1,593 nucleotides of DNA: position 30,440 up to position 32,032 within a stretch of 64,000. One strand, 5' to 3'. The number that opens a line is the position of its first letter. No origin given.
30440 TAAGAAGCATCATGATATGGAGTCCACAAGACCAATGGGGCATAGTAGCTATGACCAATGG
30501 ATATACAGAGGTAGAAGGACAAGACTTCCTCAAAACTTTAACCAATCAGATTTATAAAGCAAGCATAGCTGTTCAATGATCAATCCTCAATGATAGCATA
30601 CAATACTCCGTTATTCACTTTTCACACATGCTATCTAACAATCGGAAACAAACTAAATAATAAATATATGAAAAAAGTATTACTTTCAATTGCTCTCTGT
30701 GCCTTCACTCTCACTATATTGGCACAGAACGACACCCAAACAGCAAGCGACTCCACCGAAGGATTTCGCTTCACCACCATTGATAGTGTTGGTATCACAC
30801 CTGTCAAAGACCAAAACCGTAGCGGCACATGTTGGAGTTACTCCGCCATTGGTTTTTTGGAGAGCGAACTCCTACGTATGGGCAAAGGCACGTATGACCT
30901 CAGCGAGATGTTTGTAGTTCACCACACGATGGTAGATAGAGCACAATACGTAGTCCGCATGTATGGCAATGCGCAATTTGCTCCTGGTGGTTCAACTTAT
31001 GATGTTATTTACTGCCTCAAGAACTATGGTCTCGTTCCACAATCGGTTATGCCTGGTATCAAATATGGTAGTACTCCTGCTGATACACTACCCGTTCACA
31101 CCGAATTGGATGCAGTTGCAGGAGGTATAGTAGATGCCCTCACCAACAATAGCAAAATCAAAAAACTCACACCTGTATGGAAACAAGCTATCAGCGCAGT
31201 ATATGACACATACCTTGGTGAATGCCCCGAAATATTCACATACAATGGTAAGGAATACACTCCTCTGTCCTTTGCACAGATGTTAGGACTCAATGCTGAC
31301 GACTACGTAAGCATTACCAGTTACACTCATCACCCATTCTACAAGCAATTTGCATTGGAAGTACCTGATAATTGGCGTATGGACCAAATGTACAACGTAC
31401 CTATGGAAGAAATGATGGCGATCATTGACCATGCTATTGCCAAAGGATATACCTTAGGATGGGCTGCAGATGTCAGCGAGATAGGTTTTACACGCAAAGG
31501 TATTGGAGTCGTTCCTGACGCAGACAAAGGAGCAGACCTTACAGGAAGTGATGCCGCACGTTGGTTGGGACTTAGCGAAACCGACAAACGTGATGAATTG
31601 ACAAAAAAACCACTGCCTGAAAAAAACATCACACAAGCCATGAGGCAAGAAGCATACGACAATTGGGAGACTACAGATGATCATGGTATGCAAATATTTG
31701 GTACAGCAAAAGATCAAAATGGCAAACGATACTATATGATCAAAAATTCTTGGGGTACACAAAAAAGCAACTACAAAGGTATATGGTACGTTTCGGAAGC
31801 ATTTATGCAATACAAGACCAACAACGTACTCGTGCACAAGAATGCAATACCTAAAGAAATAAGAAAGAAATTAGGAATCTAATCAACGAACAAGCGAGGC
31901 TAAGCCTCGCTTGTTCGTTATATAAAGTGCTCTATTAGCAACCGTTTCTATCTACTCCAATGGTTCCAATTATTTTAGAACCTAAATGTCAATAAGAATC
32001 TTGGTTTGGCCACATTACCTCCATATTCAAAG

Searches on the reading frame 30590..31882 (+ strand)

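Call 62: search_protein_families(library=pfam, proteins=[window:30590-31882:+])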
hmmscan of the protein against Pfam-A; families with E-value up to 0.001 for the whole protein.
window:30590-31882:+ (430 aa): 2 families
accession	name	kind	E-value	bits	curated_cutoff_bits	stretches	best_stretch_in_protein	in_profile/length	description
PF03051.21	Peptidase_C1_2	-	1.6e-19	70.5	22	2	47-305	37-328/438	Peptidase C1-like family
PF00112.29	Peptidase_C1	-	1.4e-10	42.1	20.7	1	68-110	13-56/220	Papain family cysteine protease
